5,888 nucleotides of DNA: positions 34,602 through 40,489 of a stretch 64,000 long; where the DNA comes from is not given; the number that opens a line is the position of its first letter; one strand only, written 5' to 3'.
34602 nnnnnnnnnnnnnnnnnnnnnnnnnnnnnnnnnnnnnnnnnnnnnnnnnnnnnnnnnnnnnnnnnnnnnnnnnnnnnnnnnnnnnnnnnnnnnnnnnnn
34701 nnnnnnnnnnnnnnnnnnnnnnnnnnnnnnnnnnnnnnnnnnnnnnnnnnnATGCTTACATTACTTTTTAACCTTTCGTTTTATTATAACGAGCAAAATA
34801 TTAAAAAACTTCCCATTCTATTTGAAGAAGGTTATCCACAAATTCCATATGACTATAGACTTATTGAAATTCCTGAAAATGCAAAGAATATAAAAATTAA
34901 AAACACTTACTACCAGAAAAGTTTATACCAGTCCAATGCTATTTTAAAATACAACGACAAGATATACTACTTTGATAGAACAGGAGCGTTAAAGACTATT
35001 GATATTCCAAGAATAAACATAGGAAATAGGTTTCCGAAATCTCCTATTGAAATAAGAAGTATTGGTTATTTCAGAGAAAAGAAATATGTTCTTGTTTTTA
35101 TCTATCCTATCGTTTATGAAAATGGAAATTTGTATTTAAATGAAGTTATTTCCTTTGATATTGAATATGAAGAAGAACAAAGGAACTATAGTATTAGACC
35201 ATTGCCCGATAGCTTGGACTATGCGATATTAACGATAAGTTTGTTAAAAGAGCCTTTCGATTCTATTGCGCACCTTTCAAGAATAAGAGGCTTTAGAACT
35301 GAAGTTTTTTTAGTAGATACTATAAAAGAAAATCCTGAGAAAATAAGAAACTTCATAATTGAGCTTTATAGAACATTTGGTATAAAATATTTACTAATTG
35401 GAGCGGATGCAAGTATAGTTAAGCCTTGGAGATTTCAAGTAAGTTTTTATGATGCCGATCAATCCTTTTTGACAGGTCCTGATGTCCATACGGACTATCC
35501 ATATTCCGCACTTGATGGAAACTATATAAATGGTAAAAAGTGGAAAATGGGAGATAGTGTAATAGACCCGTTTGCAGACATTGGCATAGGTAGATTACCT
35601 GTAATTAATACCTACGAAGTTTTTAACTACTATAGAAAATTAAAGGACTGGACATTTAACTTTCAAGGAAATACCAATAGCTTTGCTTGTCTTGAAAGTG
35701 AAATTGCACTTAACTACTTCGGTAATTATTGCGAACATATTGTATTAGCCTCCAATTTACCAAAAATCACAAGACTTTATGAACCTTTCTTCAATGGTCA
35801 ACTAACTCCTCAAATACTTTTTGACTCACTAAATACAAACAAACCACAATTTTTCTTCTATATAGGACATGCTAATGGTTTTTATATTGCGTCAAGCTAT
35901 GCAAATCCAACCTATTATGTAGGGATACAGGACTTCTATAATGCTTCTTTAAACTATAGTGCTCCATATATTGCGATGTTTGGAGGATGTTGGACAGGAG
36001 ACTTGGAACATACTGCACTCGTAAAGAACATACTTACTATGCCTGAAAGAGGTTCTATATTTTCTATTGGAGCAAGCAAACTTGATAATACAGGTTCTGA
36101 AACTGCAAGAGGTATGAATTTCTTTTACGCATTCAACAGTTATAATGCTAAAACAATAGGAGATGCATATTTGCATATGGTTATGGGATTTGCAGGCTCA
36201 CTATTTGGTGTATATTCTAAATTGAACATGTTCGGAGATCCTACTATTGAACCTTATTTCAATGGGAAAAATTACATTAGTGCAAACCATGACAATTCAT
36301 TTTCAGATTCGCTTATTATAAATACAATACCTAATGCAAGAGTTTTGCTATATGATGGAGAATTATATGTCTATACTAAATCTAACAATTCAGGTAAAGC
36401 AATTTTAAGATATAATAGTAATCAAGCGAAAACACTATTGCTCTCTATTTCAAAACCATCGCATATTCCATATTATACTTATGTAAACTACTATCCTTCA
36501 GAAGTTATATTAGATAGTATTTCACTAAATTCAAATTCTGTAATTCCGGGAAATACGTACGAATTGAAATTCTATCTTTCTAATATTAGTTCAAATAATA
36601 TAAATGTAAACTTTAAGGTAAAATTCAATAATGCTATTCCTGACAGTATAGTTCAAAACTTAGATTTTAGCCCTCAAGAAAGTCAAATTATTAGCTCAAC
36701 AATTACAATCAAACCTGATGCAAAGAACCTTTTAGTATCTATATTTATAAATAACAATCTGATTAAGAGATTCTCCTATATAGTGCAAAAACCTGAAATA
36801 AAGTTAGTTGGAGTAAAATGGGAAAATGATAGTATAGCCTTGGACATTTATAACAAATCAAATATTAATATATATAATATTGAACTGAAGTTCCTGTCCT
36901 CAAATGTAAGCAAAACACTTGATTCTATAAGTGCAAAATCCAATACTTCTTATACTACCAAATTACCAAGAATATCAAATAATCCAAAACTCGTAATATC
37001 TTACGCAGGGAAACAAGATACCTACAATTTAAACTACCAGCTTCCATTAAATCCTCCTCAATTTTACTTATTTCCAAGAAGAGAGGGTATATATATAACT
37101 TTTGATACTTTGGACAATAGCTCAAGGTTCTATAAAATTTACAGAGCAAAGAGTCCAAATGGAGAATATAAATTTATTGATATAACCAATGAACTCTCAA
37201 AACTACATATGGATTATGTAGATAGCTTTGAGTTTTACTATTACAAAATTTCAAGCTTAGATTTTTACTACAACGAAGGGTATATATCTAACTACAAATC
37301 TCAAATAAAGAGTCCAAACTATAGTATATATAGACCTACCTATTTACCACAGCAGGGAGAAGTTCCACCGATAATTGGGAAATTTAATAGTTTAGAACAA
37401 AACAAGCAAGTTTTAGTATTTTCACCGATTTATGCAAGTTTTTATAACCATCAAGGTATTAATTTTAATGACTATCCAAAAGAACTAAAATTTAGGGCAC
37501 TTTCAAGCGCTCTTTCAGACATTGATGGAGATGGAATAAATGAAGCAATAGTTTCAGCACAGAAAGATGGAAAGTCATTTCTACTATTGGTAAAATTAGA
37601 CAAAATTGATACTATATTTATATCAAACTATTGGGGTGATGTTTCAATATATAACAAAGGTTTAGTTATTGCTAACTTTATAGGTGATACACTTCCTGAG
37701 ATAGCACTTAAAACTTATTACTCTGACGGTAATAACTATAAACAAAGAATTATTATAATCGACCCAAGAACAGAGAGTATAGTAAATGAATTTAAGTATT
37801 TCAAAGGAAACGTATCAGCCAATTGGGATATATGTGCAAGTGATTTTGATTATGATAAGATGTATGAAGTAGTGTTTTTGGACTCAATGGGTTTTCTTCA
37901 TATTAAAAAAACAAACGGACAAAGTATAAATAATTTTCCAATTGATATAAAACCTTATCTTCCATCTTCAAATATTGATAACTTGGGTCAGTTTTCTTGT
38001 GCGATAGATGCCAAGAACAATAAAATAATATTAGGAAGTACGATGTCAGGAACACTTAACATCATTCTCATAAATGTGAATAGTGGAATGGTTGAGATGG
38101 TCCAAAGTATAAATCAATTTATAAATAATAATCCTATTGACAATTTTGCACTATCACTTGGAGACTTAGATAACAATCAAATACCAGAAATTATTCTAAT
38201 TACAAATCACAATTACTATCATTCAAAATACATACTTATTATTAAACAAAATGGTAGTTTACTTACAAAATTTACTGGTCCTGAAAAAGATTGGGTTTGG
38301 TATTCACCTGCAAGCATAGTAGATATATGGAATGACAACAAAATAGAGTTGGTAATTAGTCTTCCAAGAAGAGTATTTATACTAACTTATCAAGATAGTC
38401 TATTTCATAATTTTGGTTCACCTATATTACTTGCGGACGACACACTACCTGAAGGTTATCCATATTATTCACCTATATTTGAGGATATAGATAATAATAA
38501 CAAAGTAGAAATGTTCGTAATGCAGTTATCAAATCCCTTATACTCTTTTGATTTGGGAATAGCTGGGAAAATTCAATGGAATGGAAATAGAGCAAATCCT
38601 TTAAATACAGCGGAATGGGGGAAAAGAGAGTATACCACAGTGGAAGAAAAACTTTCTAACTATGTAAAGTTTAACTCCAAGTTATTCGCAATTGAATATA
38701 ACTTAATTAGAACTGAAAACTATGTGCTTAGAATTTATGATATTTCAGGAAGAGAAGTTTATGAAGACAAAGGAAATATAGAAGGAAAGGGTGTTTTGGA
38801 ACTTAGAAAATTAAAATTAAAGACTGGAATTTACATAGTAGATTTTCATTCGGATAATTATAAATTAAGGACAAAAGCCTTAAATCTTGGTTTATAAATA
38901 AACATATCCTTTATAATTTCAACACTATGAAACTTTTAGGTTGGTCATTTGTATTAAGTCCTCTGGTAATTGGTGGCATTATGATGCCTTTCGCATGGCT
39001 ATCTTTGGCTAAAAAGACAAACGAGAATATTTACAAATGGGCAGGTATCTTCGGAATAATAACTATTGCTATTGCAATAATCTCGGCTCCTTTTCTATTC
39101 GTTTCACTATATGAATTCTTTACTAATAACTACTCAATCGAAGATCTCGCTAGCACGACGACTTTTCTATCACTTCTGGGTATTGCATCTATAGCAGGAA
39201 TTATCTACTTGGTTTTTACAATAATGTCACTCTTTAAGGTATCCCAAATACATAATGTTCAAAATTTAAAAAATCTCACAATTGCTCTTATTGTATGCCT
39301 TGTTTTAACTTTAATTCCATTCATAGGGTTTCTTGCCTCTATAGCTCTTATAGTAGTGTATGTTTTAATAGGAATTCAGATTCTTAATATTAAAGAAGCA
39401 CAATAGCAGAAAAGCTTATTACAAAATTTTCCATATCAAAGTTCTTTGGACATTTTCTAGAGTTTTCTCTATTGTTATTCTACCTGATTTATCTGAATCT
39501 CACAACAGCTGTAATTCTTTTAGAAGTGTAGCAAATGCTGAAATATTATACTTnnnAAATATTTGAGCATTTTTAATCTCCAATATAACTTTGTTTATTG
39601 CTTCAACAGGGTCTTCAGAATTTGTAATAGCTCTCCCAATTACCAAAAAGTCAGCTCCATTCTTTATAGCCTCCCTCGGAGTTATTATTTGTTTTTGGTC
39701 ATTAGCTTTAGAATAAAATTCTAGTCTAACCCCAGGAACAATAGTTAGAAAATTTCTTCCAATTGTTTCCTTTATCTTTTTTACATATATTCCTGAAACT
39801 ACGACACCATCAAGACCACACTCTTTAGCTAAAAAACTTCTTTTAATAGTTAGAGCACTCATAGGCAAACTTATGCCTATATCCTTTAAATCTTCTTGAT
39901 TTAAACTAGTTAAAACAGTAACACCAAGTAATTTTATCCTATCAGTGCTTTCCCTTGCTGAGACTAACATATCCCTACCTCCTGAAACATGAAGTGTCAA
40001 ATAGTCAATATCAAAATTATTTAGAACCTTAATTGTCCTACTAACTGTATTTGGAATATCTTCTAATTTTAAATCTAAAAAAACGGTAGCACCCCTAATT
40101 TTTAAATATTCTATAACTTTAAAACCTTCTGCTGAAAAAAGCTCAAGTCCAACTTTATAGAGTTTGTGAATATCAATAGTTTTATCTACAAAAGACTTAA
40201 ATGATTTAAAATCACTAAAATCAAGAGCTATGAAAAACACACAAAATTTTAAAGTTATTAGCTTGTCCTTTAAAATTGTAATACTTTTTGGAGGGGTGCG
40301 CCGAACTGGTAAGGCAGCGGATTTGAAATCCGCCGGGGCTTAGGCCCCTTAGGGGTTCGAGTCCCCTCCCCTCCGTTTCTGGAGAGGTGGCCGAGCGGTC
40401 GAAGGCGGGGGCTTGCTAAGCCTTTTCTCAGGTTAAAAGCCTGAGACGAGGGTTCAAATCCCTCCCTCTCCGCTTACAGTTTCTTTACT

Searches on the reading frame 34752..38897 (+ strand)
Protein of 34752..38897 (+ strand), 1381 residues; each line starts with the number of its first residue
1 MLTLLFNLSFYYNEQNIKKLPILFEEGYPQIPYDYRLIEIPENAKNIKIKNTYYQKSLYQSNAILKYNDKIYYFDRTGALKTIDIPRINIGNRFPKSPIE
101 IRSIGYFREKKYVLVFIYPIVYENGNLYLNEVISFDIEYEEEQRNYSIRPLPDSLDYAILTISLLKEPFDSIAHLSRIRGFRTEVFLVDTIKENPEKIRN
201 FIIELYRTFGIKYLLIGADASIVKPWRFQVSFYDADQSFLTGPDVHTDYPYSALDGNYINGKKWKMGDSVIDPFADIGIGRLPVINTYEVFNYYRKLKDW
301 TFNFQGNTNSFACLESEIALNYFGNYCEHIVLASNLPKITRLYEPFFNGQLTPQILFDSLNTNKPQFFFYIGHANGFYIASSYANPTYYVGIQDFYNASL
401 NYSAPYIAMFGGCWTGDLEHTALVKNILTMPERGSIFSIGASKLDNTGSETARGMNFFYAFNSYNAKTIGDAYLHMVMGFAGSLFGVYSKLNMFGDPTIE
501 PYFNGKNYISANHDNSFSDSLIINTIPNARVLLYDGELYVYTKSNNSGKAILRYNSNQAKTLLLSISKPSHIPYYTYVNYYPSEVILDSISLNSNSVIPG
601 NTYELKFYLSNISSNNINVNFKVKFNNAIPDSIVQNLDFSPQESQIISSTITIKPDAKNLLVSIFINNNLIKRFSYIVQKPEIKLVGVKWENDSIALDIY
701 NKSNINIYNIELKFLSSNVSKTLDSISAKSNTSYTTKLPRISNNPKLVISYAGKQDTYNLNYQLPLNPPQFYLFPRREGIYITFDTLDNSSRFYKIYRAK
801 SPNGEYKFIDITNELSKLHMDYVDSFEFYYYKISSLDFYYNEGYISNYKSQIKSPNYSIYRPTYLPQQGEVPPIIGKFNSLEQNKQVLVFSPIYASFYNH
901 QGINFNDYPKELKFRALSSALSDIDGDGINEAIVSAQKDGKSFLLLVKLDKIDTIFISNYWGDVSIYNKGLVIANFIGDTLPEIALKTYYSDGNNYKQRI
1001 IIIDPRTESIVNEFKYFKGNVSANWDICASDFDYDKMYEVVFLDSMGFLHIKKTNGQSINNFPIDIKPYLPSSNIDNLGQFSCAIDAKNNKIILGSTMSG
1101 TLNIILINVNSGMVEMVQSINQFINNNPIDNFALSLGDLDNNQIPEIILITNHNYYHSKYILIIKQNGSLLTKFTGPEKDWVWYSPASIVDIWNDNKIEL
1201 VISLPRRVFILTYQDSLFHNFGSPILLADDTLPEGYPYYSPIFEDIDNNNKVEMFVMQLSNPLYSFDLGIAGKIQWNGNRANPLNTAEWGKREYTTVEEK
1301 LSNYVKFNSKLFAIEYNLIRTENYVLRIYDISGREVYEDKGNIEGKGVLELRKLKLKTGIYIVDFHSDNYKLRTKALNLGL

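Call 23: search_protein_families(library=pfam, proteins=[window:34752-38897:+])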
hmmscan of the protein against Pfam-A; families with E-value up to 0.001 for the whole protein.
window:34752-38897:+ (1381 aa): 2 families
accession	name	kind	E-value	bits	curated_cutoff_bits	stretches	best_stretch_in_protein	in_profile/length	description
PF01364.23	Peptidase_C25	-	2.2e-22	80.2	23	1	157-500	1-373/374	Peptidase family C25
PF13517.12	FG-GAP_3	-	3.6e-05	24.7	26.9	0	1138-1201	1-60/61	FG-GAP-like repeat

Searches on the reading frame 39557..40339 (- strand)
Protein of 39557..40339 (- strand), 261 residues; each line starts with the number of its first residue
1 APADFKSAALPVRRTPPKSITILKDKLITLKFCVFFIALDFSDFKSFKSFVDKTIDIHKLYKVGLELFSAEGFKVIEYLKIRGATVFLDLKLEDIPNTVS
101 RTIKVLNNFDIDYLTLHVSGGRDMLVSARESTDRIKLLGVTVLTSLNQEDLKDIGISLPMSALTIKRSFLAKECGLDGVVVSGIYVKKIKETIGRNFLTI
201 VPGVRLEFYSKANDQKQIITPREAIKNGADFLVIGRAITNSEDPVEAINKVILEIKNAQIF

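Call 39: search_protein_families(library=pfam, proteins=[window:39557-40339:-], max_evalue=0.01)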
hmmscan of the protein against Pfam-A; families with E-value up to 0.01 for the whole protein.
window:39557-40339:- (261 aa): 1 family
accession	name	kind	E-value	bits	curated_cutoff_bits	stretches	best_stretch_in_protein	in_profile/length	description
PF00215.30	OMPdecase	-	1.7e-47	162.6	27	1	36-250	4-220/221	Orotidine 5'-phosphate decarboxylase / HUMPS family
